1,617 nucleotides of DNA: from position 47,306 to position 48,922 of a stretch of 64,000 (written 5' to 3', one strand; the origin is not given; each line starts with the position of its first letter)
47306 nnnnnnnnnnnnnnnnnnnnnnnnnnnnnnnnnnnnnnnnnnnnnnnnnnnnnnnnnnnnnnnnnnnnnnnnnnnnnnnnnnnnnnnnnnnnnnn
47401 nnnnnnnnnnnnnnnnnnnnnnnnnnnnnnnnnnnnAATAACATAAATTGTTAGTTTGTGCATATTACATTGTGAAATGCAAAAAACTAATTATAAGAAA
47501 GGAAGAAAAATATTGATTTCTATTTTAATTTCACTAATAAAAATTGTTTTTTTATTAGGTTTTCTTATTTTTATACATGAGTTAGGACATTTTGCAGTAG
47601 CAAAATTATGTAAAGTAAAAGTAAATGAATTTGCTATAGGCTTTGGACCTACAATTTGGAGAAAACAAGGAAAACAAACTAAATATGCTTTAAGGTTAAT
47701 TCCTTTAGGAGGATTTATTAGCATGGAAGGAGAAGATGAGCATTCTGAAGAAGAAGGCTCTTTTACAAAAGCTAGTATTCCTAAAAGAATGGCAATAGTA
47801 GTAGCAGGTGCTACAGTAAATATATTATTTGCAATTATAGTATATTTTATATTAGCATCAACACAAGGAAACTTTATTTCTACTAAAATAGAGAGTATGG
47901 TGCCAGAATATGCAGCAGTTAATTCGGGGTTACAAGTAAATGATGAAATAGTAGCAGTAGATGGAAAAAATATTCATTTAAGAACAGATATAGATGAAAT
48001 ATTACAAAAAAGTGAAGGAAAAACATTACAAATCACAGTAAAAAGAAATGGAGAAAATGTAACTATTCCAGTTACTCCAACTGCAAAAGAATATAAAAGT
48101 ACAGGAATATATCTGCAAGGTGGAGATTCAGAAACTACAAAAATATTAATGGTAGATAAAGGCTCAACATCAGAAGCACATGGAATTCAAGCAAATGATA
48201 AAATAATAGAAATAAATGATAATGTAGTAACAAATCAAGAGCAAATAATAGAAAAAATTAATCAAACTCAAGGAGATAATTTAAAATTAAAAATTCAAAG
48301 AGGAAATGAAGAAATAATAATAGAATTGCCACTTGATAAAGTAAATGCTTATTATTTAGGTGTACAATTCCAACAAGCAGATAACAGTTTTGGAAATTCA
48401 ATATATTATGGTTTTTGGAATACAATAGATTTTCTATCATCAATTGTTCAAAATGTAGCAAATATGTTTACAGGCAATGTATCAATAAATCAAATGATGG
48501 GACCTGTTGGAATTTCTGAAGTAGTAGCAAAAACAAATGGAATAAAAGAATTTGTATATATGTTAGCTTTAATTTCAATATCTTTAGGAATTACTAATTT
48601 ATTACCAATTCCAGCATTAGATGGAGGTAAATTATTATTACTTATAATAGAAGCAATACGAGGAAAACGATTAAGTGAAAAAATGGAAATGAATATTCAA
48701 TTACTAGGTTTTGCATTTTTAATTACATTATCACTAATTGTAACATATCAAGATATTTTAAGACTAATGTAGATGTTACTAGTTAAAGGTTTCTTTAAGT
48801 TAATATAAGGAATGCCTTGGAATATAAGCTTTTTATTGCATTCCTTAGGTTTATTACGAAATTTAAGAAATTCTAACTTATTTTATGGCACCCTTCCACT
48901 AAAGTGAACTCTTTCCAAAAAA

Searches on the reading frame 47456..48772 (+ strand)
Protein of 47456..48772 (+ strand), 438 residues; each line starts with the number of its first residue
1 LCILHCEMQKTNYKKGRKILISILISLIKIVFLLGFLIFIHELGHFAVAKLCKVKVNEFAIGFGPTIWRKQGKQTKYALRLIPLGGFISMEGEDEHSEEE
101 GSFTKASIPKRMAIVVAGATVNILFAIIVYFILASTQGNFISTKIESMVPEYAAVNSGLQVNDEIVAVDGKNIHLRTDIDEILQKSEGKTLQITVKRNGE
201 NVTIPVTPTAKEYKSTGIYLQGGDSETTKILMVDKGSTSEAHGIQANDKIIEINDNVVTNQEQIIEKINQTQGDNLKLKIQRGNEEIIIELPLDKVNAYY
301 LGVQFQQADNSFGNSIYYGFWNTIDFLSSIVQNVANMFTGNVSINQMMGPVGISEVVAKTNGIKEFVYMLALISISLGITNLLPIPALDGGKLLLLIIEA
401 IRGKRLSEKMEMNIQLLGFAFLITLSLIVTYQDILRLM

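Call 50: search_protein_families(library=pfam, proteins=[window:47456-48772:+], max_evalue=0.001)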
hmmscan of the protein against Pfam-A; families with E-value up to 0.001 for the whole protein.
window:47456-48772:+ (438 aa): 6 families
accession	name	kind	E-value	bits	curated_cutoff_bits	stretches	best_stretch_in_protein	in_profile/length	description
PF02163.28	Peptidase_M50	-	4.6e-66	222.8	27.2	1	31-425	3-221/221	Peptidase family M50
PF13180.12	PDZ_2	-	1.9e-19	70.2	27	2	148-206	19-78/80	PDZ domain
PF17820.7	PDZ_6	-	8.2e-17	61.1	27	2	145-197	2-54/54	PDZ domain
PF00595.29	PDZ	-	4e-12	46.8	23.2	2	215-281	11-81/81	PDZ domain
PF14685.13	PDZ_Tricorn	-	4.2e-06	27.1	25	0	157-201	36-82/88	Tricorn protease PDZ domain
PF21558.3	Pept_S41_N_bact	-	0.00011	22.4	27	0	141-174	2-35/87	Bacteroidetes, Peptidase, S41 family, N-terminal domain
